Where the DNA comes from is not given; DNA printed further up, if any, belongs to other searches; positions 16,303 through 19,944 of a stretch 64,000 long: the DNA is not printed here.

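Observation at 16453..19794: Extra 1113-aa repeat protein between virB9 and virB10: possible split-off VirB10 N-terminus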

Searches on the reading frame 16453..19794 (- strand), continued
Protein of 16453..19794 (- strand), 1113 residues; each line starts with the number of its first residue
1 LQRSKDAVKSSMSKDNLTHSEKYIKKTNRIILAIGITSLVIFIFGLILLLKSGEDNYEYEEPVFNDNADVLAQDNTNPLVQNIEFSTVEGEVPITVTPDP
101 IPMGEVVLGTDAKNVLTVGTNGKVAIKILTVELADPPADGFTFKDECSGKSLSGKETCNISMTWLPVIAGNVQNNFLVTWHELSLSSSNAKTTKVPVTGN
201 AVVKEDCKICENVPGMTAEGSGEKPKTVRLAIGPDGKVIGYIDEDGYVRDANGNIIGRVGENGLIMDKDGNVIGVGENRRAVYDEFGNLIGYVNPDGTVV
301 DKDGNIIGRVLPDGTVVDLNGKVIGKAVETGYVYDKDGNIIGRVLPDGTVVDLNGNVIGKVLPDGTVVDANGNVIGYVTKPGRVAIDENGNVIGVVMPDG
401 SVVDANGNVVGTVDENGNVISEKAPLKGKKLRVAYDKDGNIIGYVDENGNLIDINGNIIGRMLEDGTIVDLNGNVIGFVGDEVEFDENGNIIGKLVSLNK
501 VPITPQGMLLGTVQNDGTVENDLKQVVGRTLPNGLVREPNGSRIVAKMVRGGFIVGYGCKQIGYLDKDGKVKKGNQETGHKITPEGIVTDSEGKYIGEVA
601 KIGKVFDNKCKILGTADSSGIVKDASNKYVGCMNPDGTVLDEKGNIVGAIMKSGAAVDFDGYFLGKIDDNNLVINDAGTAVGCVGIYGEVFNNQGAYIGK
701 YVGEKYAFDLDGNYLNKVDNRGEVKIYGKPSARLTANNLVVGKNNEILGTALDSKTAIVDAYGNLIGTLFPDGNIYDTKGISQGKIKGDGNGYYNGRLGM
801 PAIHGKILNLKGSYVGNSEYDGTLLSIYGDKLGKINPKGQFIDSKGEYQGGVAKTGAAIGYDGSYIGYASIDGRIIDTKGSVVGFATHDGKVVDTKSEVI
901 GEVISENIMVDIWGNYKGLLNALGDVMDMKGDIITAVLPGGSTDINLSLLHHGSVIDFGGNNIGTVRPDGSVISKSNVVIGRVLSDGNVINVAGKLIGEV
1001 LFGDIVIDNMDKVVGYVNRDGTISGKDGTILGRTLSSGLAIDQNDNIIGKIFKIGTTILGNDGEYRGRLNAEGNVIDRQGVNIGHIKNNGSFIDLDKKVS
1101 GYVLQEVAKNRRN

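Call 13: find_encoding_contigs(protein=P0012, flank=10000, max_places=2)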
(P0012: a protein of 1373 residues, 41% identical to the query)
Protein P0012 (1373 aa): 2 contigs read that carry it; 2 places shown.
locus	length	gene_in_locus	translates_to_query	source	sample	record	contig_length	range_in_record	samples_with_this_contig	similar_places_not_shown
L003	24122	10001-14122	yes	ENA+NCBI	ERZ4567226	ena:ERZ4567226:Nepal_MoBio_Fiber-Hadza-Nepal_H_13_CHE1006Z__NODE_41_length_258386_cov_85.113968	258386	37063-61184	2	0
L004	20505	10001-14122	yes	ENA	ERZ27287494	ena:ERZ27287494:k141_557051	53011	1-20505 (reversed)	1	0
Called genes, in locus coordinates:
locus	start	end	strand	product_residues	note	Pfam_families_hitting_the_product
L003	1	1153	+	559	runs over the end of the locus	-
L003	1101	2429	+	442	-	-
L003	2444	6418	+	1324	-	-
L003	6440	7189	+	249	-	PF04335:VirB8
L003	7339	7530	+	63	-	-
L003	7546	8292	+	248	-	PF04335:VirB8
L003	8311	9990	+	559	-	-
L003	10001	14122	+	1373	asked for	PF05593:RHS_repeat (faint), PF21785:Bflower_2, PF12396:DUF3659 (weak), PF21785:Bflower_2, PF21784:Bflower (weak), PF21785:Bflower_2, PF21784:Bflower (weak)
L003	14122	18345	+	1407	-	PF12396:DUF3659 (faint), PF21784:Bflower (faint), PF21785:Bflower_2, PF03743:TrbI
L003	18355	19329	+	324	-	PF00437:T2SSE, PF01580:FtsK_SpoIIIE (faint)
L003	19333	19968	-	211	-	PF03193:RsgA_GTPase (weak), PF00009:GTP_EFTU (faint), PF01926:MMR_HSR1, PF02421:FeoB_N (weak)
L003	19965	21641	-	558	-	PF14849:YidC_periplas, PF02096:60KD_IMP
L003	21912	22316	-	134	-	PF00825:Ribonuclease_P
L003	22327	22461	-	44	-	PF00468:Ribosomal_L34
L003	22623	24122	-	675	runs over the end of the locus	PF00535:Glycos_transf_2 (weak), PF13506:Glyco_transf_21 (weak), PF13632:Glyco_trans_2_3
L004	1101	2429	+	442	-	-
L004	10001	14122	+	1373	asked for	PF05593:RHS_repeat (faint), PF21785:Bflower_2, PF12396:DUF3659 (weak), PF21785:Bflower_2, PF21784:Bflower (weak), PF21785:Bflower_2, PF21784:Bflower (weak)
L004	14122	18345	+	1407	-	PF12396:DUF3659 (faint), PF21784:Bflower (faint), PF21785:Bflower_2, PF03743:TrbI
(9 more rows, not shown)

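Call 14: find_encoding_contigs(protein=P0034, flank=10000, max_places=2)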
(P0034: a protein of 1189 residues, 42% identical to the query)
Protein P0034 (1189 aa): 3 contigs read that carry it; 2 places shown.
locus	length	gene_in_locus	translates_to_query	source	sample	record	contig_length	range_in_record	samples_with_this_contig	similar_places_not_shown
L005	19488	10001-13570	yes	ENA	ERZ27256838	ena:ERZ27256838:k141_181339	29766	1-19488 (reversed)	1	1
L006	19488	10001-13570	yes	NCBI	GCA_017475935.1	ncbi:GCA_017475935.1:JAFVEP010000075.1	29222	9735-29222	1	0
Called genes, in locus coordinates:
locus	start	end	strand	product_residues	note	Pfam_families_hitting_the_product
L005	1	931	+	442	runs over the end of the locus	-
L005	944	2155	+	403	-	-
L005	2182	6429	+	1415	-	-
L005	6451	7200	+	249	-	PF04335:VirB8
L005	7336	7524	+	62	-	-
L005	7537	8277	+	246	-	PF04335:VirB8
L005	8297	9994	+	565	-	PF03524:CagX, PF05036:SPOR (faint)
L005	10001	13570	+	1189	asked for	PF21784:Bflower (faint), PF05593:RHS_repeat (faint), PF21785:Bflower_2, PF12396:DUF3659 (weak), PF21785:Bflower_2, PF12396:DUF3659 (weak), PF21785:Bflower_2 (weak)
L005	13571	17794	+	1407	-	PF21784:Bflower (faint), PF21785:Bflower_2, PF03743:TrbI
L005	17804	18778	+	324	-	PF00437:T2SSE, PF01580:FtsK_SpoIIIE (faint)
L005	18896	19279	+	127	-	-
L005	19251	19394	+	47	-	-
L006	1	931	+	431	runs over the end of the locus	-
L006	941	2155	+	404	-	-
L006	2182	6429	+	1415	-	-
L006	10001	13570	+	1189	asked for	PF21784:Bflower (faint), PF05593:RHS_repeat (faint), PF21785:Bflower_2, PF12396:DUF3659 (weak), PF21785:Bflower_2, PF12396:DUF3659 (weak), PF21785:Bflower_2 (weak)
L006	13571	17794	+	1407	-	PF21784:Bflower (faint), PF21785:Bflower_2, PF03743:TrbI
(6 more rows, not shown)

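Call 15: find_encoding_contigs(protein=P0088, flank=10000, max_places=2)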
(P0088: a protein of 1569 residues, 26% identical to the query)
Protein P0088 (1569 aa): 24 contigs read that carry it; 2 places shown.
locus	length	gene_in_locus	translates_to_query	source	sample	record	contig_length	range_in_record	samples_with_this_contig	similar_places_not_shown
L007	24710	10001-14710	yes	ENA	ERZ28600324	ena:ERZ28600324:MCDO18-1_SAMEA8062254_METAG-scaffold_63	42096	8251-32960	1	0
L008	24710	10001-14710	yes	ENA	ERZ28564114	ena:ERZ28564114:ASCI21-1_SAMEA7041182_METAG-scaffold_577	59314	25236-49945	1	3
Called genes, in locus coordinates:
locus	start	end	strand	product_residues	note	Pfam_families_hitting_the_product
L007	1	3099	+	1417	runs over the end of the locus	-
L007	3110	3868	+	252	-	PF04335:VirB8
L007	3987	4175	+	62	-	-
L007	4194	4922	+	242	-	PF04335:VirB8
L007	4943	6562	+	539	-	PF03524:CagX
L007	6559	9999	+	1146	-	-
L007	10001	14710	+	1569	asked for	PF12396:DUF3659 (faint), PF21784:Bflower (faint), PF21785:Bflower_2, PF03743:TrbI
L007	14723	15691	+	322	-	PF00437:T2SSE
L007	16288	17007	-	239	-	-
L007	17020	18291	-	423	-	-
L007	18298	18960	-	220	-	-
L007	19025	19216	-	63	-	-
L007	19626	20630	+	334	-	-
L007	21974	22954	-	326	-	PF01381:HTH_3, PF04545:Sigma70_r4 (faint), PF12844:HTH_19 (weak), PF13443:HTH_26 (faint), PF13560:HTH_31, PF01381:HTH_3, PF13560:HTH_31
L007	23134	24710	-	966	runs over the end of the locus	PF01551:Peptidase_M23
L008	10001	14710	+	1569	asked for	PF12396:DUF3659 (faint), PF21784:Bflower (faint), PF21785:Bflower_2, PF03743:TrbI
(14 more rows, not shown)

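Call 17: find_encoding_contigs(protein=P0041, flank=10000, max_places=2)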
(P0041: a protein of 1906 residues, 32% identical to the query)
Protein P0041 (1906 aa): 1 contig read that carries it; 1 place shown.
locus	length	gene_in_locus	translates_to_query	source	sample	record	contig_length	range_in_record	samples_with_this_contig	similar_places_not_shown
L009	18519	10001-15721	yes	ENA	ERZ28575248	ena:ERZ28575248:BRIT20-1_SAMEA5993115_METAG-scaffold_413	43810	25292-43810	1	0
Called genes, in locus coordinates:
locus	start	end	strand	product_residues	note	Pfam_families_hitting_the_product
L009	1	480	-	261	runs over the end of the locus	PF01066:CDP-OH_P_transf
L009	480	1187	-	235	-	PF02666:PS_Dcarbxylase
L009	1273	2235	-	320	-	PF19077:Big_13 (faint), PF17936:Big_6 (faint), PF01476:LysM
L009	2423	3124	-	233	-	PF00561:Abhydrolase_1, PF12697:Abhydrolase_6, PF12146:Hydrolase_4 (weak)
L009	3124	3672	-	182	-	PF00857:Isochorismatase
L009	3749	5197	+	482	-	PF00270:DEAD, PF04851:ResIII, PF00271:Helicase_C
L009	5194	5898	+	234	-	PF02230:Abhydrolase_2, PF00326:Peptidase_S9 (faint), PF00756:Esterase (weak)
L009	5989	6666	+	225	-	PF04335:VirB8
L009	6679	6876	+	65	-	-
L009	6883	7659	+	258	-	PF04335:VirB8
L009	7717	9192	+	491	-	PF03524:CagX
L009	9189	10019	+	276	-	-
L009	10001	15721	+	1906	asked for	PF05593:RHS_repeat (faint), PF12396:DUF3659 (faint), PF21784:Bflower (faint), PF21785:Bflower_2, PF03743:TrbI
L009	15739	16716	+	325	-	PF00437:T2SSE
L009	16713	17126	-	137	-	PF07309:FlaF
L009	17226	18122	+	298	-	-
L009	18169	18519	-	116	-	?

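Call 18: find_encoding_contigs(protein=P0052, flank=10000, max_places=2)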
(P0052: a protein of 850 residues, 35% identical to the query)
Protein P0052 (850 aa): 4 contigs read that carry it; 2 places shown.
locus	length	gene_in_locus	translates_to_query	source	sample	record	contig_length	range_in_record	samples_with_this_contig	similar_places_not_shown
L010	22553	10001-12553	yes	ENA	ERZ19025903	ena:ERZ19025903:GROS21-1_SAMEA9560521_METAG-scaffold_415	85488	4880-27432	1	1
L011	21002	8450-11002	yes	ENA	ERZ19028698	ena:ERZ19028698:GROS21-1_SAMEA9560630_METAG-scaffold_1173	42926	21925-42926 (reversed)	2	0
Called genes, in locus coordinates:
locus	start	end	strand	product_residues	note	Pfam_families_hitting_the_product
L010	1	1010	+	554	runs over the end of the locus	PF01425:Amidase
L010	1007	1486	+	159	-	-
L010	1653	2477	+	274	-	-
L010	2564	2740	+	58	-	PF04326:SLFN_AlbA_2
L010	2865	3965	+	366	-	PF13749:HATPase_c_4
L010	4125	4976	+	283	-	PF03096:Ndr (weak), PF00561:Abhydrolase_1, PF12146:Hydrolase_4, PF12697:Abhydrolase_6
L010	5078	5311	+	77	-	-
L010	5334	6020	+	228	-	PF00702:Hydrolase, PF13419:HAD_2, PF13242:Hydrolase_like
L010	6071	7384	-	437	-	-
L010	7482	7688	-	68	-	-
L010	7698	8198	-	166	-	PF03050:DDE_Tnp_IS66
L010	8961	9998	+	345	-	PF12293:T4BSS_DotH_IcmK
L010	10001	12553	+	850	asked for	PF12396:DUF3659 (faint), PF21784:Bflower (faint), PF05593:RHS_repeat (faint), PF21785:Bflower_2, PF03743:TrbI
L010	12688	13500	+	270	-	-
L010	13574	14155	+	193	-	-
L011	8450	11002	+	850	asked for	PF12396:DUF3659 (faint), PF21784:Bflower (faint), PF05593:RHS_repeat (faint), PF21785:Bflower_2, PF03743:TrbI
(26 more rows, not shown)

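Call 38: search_solved_structures(query=window:16453-19761:-, max_evalue=0.01)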
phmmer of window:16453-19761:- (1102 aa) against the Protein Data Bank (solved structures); distinct sequences matched with E-value up to 0.01: 0.

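Call 47: search_protein_families(library=ncbifam, proteins=[window:16453-19761:-], max_evalue=0.001)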
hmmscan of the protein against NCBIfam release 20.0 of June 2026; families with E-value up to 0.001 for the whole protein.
window:16453-19761:- (1102 aa): 2 families
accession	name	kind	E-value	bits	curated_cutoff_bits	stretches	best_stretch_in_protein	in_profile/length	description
TIGR01643.1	YD_repeat_2x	repeat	9.9e-17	60.7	15.8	0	272-303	1-36/42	YD repeat-containing protein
NF012200.0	choice_anch_D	domain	0.00062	20.3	45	0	83-162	17-96/108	choice-of-anchor D domain-containing protein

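Call 66: predict_structure(alignment_id=A3)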
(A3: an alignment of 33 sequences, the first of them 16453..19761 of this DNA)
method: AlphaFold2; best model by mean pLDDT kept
length: 1102 residues; sequences in the alignment: 33
mean_pLDDT: 79.9   pTM: 0.67
mean pLDDT of the five models: 79.9, 78.1, 76.5, 72.2, 71.9
residues with pLDDT >= 90: 266; 70-90: 671; 50-70: 77; < 50: 88
segments of 3 or more residues with pLDDT < 50: 1-15, 41-80, 197-214, 471-478, 1100-1102
pLDDT, mean of each block of 10 residues (from residue 1): 38 51 80 68 37 34 29 35 79 77 85 81 79 87 83 80 84 74 85 57 29 56 83 79 78 77 82 77 82 81 76 80 69 77 80 69 75 80 81 76 67 54 69 83 78 84 80 46 80 90 88 86 81 86 88 85 83 89 88 84 84 83 91 88 87 86 86 88 90 87 83 76 87 89 90 89 89 88 91 84 85 89 90 88 91 91 90 88 86 92 91 91 90 91 91 91 90 92 91 91 91 87 91 91 89 87 86 91 91 66 34
secondary structure, 60 per line:
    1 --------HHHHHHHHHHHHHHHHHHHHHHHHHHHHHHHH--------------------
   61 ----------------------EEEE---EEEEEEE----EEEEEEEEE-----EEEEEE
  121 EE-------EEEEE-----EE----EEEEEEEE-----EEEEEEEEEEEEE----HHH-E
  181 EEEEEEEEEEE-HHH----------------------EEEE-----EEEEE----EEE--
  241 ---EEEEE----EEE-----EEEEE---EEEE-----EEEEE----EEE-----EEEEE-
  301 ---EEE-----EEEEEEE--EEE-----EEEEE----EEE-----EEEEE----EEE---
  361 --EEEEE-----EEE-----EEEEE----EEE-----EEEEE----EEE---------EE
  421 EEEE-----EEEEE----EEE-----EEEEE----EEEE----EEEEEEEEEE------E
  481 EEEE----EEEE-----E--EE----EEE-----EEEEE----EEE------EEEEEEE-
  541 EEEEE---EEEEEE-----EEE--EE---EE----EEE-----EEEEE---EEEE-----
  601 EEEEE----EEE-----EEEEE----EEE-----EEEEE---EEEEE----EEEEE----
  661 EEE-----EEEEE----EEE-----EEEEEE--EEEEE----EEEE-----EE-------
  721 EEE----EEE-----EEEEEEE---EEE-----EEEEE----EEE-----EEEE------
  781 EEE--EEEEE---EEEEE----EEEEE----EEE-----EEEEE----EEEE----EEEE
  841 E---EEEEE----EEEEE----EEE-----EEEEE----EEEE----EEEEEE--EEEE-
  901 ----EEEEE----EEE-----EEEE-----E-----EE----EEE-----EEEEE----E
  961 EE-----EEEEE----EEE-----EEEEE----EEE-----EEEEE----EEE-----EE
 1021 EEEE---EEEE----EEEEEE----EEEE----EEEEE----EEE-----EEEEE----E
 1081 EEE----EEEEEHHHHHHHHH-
elements in order (helices of 4 or more, strands of 3 or more residues): H9-40 E83-86 E90-96 E101-109 E115-122 E130-134 E146-153 E159-171 E180-191 E218-221 E227-231 E236-238 E244-248 E253-255 E261-265 E269-272 E278-282 E287-289 E295-299 E304-306 E312-318 E321-323 E329-333 E338-340 E346-350 E355-357 E363-367 E373-375 E381-385 E390-392 E398-402 E407-409 E419-424 E430-434 E439-441 E447-451 E456-459 E464-473 E480-484 E489-492 E507-509 E515-519 E524-526 E533-539 E541-545 E549-554 E560-562 E576-578 E584-588 E592-595 E601-605 E610-612 E618-622 E627-629 E635-639 E643-647 E652-656 E661-663 E669-673 E678-680 E686-691 E694-698 E703-706 E721-723 E728-730 E736-742 E746-748 E754-758 E763-765 E771-774 E781-783 E786-790 E794-798 E803-807 E812-814 E820-824 E829-832 E837-841 E845-849 E854-858 E863-865 E871-875 E880-883 E888-893 E896-899 E905-909 E914-916 E922-925 E943-945 E951-955 E960-962 E968-972 E977-979 E985-989 E994-996 E1002-1006 E1011-1013 E1019-1024 E1028-1031 E1036-1041 E1046-1049 E1054-1058 E1063-1065 E1071-1075 E1080-1083 E1088-1092 H1093-1101
